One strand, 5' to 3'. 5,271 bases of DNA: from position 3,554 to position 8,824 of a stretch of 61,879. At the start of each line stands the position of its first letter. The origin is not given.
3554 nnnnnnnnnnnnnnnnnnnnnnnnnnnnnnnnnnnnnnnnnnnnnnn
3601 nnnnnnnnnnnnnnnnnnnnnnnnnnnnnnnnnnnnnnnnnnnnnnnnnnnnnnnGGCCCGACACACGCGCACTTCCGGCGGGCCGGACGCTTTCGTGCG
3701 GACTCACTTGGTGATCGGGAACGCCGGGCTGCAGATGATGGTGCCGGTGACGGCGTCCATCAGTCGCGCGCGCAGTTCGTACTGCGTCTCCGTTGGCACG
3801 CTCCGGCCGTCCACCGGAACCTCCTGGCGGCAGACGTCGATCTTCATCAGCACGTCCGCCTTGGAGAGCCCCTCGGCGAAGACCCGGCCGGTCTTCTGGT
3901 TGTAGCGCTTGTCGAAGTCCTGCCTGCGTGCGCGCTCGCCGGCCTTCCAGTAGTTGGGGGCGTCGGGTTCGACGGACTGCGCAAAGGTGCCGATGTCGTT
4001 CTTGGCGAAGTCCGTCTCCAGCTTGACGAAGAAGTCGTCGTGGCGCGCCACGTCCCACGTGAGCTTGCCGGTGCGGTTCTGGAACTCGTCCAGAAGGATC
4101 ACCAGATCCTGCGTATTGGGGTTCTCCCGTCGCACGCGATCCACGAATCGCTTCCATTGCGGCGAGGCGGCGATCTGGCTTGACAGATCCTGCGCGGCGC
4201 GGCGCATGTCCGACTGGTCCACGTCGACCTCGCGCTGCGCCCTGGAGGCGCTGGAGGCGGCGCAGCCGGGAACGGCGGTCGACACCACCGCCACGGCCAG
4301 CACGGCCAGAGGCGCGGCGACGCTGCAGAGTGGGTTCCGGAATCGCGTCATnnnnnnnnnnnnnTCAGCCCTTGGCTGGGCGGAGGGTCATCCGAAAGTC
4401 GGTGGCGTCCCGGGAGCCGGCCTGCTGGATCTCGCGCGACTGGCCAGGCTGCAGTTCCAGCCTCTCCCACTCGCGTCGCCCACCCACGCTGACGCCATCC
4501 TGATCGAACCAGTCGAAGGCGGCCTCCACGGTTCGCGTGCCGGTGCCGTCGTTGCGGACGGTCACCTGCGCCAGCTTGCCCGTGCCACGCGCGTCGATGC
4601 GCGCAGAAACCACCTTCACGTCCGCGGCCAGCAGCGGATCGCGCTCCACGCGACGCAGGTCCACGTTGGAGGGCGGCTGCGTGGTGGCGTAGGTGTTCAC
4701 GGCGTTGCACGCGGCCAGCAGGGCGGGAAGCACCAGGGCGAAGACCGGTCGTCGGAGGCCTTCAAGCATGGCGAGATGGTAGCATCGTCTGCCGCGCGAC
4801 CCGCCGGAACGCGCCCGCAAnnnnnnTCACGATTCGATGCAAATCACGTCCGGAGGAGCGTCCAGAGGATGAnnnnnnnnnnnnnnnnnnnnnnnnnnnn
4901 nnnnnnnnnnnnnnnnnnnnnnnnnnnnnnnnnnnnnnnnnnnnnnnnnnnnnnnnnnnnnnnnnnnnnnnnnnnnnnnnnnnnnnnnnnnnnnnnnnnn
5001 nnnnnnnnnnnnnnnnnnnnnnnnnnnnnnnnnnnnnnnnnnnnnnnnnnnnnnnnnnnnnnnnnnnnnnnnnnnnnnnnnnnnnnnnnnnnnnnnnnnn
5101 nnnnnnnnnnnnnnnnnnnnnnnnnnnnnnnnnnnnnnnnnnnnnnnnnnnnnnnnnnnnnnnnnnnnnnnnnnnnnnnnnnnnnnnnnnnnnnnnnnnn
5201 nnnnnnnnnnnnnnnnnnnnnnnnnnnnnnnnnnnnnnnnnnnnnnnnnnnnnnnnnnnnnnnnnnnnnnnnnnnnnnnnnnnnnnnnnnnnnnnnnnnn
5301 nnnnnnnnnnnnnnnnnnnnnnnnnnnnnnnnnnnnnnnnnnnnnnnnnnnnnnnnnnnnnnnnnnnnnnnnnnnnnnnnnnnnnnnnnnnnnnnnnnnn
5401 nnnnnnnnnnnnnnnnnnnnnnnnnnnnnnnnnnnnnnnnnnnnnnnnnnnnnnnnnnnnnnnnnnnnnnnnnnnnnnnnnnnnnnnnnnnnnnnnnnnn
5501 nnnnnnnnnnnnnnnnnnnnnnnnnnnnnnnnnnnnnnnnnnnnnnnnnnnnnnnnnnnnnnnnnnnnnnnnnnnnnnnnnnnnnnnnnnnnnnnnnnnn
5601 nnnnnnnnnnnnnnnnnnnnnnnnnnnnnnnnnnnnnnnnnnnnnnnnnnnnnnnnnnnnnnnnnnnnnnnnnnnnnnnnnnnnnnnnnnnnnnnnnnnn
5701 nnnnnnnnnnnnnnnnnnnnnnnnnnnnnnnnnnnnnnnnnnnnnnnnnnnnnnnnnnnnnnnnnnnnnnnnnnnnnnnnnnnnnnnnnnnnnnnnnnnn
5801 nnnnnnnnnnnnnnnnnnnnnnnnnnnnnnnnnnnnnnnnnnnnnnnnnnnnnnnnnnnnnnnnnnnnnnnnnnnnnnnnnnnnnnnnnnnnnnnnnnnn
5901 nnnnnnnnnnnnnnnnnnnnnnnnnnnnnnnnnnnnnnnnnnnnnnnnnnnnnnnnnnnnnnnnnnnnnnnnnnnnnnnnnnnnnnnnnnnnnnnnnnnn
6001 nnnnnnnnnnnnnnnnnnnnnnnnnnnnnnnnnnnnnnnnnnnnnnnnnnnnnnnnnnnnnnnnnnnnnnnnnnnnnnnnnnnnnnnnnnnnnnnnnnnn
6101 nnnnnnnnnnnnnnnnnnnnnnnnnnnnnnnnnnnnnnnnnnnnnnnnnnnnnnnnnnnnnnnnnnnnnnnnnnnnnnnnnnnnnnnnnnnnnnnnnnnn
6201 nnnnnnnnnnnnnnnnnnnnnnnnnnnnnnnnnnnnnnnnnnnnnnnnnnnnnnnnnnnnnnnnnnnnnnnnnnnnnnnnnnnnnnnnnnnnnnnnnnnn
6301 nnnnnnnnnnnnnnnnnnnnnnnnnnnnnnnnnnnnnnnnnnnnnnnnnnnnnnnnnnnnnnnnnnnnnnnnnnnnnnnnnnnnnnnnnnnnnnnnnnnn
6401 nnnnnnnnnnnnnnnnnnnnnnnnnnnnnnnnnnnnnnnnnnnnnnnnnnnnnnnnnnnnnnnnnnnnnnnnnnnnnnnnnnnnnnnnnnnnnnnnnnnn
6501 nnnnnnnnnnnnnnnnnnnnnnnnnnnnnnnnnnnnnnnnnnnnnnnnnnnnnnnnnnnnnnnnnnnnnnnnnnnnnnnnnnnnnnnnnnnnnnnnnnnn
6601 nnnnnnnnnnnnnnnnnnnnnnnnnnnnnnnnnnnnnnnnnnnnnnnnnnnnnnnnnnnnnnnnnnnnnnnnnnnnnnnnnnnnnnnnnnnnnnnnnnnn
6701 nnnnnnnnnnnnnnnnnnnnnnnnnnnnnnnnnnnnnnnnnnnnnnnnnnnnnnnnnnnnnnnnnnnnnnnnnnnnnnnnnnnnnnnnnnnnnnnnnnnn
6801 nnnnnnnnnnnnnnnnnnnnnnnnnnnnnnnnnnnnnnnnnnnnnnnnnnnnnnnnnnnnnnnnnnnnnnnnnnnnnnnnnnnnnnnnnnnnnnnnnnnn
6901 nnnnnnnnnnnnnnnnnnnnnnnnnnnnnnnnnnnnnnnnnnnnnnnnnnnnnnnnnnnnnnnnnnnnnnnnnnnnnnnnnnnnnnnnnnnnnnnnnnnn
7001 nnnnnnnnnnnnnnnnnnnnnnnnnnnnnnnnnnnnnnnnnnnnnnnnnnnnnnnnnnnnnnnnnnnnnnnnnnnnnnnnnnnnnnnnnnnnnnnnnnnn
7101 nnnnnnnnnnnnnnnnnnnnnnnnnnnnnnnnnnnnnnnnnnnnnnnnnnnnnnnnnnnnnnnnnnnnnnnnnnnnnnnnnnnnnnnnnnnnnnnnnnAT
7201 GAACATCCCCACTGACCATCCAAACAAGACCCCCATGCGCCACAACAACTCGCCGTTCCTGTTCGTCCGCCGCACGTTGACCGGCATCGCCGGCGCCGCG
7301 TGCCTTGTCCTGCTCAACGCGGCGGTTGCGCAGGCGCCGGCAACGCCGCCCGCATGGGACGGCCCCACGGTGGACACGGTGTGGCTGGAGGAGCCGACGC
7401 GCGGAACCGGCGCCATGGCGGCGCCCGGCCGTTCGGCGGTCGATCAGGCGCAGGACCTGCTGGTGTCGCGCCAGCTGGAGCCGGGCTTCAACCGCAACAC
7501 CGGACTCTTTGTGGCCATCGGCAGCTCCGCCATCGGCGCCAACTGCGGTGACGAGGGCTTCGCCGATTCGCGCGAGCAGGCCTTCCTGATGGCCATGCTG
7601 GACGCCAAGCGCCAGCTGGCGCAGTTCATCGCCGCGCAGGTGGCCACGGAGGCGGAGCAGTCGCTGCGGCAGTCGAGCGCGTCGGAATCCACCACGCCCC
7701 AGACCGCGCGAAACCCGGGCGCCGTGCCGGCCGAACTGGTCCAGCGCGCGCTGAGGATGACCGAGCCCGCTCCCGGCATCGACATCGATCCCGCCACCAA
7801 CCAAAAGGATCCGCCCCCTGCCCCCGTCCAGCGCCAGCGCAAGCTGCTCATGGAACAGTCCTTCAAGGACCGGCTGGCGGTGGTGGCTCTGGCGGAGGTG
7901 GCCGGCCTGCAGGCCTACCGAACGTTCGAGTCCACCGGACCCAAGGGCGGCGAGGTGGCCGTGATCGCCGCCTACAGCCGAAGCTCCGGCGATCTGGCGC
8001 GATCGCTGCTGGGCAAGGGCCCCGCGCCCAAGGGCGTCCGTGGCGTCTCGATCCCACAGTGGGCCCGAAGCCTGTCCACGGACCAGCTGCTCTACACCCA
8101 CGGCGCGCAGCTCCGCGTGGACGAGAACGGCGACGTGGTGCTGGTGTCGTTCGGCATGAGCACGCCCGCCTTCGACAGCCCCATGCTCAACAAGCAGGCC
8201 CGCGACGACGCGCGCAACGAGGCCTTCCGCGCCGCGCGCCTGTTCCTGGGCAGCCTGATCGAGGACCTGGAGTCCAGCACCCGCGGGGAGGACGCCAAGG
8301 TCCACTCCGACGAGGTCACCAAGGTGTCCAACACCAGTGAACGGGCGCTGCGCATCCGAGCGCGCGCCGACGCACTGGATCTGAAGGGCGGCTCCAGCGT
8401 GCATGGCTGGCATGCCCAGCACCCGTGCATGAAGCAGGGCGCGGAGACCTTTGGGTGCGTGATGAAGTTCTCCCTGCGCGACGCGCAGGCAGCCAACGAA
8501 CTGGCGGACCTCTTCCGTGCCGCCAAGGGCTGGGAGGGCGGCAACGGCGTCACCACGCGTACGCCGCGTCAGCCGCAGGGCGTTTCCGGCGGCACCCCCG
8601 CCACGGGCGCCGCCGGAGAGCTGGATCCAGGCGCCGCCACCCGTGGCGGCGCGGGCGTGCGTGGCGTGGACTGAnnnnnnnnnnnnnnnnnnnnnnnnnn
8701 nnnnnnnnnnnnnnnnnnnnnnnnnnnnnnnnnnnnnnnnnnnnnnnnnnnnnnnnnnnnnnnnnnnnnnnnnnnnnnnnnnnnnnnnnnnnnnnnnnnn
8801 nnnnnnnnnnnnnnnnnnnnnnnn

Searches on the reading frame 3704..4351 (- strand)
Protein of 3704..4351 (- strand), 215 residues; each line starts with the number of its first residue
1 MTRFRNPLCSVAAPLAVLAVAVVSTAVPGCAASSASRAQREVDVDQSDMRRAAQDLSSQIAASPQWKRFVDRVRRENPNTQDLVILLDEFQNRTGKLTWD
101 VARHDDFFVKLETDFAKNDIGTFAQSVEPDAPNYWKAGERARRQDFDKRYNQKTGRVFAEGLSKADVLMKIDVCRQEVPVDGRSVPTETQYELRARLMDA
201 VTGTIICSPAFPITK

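Call 30: search_protein_families(library=pfam, proteins=[window:3704-4351:-], max_evalue=0.001)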
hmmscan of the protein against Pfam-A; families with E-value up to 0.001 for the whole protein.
window:3704-4351:- (215 aa): 1 family
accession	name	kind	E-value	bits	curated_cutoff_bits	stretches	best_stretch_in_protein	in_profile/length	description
PF23993.1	DUF7311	-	0.00046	21.2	27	0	16-63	8-55/150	Domain of unknown function (DUF7311)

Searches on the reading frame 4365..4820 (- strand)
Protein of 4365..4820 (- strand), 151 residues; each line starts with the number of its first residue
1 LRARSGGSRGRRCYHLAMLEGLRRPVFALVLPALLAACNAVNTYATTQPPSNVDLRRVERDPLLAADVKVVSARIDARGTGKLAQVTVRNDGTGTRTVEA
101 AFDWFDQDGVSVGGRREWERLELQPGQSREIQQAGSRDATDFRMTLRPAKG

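Call 30: search_protein_families(library=pfam, proteins=[window:4365-4820:-], max_evalue=0.001)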
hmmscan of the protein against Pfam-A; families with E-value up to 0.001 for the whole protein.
window:4365-4820:- (151 aa): 1 family
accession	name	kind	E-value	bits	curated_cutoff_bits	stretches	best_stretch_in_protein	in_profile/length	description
PF07233.18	DUF1425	-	1.7e-13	50.7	28.3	1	61-147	7-95/96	Protein of unknown function (DUF1425)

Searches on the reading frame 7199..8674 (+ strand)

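Call 30: search_protein_families(library=pfam, proteins=[window:7199-8674:+], max_evalue=0.001)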
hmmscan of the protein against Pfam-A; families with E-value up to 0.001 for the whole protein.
window:7199-8674:+ (491 aa): 1 family
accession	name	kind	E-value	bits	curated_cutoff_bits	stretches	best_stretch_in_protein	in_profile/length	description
PF20891.2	DUF6844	-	0.00017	22.1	27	1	211-269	35-94/97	Domain of unknown function (DUF6844)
